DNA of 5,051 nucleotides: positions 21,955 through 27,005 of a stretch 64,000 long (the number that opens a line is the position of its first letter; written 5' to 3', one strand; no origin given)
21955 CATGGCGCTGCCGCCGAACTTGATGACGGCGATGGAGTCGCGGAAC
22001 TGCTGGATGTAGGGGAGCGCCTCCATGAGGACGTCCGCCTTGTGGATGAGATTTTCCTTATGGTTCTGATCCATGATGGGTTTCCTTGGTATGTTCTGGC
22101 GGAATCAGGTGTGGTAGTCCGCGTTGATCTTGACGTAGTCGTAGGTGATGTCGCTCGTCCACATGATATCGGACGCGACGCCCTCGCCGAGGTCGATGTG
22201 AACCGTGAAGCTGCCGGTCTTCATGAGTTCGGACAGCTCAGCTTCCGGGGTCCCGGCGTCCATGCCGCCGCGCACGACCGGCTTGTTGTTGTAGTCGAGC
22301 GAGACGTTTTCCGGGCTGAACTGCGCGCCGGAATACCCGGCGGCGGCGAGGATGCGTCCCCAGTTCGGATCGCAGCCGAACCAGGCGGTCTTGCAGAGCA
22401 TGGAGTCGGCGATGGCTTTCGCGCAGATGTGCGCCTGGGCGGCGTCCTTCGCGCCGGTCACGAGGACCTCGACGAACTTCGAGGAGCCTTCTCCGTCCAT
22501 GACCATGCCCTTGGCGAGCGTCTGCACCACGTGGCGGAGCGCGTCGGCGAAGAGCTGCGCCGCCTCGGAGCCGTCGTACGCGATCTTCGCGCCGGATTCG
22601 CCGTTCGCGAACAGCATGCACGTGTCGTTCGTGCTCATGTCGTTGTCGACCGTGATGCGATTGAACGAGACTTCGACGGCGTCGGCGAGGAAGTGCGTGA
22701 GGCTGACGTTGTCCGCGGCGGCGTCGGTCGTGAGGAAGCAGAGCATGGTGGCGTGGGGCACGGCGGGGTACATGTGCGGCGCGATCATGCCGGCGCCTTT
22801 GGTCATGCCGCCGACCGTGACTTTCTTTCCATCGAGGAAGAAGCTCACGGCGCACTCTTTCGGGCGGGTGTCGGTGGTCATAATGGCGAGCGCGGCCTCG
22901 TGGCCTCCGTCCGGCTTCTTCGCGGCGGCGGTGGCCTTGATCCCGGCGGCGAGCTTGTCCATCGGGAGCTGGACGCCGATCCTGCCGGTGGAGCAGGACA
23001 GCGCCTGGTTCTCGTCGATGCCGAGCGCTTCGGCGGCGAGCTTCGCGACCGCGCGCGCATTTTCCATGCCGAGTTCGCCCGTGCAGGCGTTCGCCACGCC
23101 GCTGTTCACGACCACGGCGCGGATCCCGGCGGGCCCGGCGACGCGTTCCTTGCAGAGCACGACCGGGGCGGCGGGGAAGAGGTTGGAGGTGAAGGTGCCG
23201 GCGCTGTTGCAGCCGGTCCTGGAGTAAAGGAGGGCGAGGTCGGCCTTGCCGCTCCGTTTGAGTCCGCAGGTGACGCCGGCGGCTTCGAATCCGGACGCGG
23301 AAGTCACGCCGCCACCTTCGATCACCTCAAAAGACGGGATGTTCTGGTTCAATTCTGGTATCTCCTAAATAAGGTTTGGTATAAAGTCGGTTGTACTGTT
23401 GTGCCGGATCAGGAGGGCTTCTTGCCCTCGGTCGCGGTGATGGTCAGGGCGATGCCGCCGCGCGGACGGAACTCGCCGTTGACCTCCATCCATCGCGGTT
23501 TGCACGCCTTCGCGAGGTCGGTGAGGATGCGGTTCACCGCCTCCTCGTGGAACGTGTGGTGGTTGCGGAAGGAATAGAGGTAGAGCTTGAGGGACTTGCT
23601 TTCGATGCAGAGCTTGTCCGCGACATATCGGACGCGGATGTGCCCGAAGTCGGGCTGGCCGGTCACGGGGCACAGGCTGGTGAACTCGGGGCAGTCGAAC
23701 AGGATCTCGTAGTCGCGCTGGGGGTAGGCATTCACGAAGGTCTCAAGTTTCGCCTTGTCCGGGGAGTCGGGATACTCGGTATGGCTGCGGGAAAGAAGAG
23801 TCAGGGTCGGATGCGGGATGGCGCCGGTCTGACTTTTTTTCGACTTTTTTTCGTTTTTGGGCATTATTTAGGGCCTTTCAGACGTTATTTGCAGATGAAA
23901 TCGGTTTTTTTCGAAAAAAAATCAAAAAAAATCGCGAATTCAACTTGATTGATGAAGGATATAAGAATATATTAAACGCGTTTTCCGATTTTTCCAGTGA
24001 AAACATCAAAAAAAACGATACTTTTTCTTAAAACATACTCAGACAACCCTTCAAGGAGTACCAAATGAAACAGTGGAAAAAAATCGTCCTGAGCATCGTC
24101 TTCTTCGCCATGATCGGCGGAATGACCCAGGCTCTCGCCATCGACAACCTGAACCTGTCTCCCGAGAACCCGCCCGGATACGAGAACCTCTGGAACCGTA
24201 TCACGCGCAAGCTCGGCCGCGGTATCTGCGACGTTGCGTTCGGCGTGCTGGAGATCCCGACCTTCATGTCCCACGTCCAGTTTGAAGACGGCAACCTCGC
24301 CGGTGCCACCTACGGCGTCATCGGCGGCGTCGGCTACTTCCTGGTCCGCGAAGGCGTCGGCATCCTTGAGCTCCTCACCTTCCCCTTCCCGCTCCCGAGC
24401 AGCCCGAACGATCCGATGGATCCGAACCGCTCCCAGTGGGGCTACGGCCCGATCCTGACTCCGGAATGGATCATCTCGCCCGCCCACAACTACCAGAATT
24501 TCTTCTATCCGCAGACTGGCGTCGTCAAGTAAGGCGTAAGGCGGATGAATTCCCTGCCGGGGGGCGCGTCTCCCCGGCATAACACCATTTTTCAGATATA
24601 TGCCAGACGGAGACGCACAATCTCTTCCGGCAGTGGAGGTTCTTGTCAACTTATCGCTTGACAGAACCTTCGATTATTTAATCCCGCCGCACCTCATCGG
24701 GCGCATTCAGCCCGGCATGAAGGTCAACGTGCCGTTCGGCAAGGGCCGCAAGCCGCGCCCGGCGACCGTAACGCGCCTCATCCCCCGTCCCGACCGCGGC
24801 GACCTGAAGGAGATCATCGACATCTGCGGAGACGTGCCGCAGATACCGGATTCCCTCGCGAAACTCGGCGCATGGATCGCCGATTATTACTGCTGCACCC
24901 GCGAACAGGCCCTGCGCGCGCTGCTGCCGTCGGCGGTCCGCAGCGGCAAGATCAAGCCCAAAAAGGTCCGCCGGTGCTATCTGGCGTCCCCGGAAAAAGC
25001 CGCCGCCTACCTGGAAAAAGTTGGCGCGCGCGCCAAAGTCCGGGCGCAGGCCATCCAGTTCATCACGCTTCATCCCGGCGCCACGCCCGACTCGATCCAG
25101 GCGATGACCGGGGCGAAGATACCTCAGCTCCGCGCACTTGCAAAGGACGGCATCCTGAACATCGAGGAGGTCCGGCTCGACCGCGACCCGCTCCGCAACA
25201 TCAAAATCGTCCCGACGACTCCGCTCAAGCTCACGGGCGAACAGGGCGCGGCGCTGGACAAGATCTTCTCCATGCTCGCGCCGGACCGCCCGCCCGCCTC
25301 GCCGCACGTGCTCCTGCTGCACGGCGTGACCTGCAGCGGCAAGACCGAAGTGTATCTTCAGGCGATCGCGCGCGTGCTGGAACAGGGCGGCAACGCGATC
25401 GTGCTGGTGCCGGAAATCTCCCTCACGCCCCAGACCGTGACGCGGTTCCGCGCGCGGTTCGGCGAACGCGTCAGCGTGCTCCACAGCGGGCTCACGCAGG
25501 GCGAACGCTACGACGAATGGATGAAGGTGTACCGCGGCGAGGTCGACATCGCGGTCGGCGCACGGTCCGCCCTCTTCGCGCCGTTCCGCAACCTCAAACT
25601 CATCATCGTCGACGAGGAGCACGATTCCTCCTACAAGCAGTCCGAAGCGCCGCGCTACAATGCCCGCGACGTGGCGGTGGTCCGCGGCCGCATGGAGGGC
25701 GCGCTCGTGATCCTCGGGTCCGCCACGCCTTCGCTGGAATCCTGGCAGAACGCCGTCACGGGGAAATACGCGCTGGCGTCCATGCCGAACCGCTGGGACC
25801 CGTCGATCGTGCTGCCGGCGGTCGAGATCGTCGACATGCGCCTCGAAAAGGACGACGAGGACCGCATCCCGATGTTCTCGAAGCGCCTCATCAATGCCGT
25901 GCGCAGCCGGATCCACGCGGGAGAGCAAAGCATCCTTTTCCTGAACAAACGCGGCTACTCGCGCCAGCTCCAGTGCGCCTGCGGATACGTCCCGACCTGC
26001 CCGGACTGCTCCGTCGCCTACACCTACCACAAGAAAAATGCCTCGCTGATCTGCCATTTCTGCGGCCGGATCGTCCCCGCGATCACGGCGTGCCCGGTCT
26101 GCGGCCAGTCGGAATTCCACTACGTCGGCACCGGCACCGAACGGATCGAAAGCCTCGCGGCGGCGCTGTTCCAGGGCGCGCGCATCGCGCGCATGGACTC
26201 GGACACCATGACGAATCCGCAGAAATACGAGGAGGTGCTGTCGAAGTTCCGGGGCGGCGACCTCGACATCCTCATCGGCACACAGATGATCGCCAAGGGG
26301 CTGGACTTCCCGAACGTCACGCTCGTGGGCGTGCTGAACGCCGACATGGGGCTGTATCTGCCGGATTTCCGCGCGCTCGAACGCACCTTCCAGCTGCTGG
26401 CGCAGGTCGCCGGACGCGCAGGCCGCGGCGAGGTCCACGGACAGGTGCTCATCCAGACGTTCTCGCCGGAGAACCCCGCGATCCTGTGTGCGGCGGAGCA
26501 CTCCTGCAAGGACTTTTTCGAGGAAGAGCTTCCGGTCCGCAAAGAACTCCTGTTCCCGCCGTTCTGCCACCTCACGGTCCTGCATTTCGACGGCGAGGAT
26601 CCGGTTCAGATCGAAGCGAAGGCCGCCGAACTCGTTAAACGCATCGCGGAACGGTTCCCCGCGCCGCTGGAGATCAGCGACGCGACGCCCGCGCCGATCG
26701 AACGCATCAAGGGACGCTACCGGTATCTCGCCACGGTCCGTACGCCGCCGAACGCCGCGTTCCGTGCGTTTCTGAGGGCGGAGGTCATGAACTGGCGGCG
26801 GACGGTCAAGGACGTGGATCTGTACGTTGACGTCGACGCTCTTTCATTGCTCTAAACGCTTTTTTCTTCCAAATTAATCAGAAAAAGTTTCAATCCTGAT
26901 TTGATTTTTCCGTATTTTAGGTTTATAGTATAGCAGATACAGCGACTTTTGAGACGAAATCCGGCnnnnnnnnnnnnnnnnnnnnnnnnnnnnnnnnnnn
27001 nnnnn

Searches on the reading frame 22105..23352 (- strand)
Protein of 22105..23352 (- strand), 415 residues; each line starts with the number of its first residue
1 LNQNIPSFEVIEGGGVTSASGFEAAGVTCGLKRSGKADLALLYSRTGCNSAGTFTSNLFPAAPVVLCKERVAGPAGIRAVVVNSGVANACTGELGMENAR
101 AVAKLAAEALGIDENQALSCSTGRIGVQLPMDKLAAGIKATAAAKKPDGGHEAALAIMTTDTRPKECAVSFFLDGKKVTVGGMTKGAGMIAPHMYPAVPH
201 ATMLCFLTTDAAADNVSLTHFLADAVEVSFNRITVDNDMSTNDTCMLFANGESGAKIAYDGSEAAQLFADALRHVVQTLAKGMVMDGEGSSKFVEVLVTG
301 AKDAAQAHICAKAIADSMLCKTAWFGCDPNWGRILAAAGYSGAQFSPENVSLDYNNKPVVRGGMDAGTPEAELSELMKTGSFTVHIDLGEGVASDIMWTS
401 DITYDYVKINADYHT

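Call 60: search_protein_families(library=pfam, proteins=[window:22105-23352:-], max_evalue=0.0001)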
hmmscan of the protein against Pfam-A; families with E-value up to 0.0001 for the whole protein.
window:22105-23352:- (415 aa): 1 family
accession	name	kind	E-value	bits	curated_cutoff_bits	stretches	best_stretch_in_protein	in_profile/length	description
PF01960.23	ArgJ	-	7.8e-140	466.3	32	1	24-415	2-377/377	ArgJ family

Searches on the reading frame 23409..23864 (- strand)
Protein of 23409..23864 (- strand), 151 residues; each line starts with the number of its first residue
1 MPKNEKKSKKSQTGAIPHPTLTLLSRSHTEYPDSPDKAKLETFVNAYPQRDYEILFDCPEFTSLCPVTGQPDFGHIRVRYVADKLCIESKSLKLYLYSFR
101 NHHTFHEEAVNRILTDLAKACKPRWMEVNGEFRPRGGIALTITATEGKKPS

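Call 60: search_protein_families(library=pfam, proteins=[window:23409-23864:-], max_evalue=0.0001)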
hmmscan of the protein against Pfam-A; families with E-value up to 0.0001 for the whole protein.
window:23409-23864:- (151 aa): 2 families
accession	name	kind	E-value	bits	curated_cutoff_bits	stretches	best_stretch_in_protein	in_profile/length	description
PF14489.11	QueF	-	5.3e-34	116.7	27.3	1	71-149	1-79/81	QueF-like protein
PF14819.11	QueF_N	-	2.6e-06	28.2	25.6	1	70-122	50-104/111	Nitrile reductase, 7-cyano-7-deazaguanine-reductase N-term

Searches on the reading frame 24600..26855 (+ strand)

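Call 60: search_protein_families(library=pfam, proteins=[window:24600-26855:+], max_evalue=0.0001)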
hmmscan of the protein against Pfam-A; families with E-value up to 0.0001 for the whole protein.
window:24600-26855:+ (751 aa): 6 families
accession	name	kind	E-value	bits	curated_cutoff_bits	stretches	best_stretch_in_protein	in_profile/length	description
PF17764.6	PriA_3primeBD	-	1.2e-20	73.6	22.7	1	13-110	1-96/96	3'DNA-binding domain (3'BD)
PF00270.35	DEAD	-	4.7e-18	65.9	26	1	237-381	16-163/167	DEAD/DEAH box helicase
PF00271.37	Helicase_C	-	1.9e-14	54.3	23.5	1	521-609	32-108/110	Helicase conserved C-terminal domain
PF18074.6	PriA_C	-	8.7e-14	52.6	26.9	1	654-746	1-94/95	Primosomal protein N C-terminal domain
PF04851.21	ResIII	-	6e-13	49.5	22.5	1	211-358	4-146/164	Type III restriction enzyme, res subunit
PF18319.7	Zn_ribbon_PriA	-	1.6e-09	38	26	1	467-490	1-24/27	PriA DNA helicase Cys-rich region (CRR) domain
